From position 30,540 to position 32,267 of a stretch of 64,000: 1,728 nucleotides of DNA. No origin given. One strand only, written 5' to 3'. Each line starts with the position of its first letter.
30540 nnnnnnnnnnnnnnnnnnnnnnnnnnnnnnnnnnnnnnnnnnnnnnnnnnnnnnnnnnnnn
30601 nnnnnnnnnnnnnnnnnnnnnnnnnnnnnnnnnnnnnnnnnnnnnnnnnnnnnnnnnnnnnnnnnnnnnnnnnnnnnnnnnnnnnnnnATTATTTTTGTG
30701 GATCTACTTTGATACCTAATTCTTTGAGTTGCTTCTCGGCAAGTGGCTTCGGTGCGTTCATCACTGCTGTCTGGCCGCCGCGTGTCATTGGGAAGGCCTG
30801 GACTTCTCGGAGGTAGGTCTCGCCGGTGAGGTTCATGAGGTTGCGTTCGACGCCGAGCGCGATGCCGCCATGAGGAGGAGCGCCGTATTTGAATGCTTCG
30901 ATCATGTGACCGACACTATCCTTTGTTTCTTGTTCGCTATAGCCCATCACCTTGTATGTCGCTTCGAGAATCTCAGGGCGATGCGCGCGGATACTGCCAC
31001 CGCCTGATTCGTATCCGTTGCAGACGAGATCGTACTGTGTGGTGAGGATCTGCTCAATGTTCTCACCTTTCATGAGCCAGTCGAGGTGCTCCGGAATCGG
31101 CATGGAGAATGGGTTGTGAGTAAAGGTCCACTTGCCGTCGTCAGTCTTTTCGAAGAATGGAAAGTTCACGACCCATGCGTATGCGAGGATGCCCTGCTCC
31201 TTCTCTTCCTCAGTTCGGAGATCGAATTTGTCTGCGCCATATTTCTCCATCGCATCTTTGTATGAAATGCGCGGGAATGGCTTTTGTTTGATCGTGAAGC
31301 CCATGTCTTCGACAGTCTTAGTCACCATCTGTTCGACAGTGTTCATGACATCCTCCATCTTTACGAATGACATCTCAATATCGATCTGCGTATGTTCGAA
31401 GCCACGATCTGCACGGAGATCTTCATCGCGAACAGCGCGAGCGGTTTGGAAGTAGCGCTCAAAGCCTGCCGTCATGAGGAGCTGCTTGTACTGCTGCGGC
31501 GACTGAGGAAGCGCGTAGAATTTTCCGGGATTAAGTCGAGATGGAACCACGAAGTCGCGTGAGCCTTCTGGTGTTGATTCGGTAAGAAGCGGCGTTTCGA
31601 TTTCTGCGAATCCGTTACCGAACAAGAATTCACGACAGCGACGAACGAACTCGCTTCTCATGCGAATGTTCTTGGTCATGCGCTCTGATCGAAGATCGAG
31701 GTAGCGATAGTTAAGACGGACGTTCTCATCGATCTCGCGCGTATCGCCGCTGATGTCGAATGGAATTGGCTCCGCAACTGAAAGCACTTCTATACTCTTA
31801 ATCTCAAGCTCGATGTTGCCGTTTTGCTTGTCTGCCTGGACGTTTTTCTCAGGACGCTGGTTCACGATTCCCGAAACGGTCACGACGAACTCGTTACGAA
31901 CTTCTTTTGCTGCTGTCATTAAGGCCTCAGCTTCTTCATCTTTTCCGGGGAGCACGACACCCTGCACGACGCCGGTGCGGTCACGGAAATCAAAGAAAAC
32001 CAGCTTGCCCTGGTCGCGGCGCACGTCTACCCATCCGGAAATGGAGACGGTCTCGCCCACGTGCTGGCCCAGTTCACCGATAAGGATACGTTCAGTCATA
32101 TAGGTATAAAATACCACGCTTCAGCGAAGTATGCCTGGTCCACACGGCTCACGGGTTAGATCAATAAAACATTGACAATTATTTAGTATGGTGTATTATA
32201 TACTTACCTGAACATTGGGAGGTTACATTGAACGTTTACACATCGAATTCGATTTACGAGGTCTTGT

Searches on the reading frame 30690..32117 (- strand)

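Call 56: search_protein_families(library=pfam, proteins=[window:30690-32117:-], max_evalue=0.00001)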
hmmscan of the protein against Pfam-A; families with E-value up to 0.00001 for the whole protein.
window:30690-32117:- (475 aa): 2 families
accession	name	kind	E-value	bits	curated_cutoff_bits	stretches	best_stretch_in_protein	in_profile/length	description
PF00152.25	tRNA-synt_2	-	1e-104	350.3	25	1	130-445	1-307/308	tRNA synthetases class II (D, K and N)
PF01336.31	tRNA_anti-codon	-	3.7e-14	52.9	27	1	24-112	1-75/75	OB-fold nucleic acid binding domain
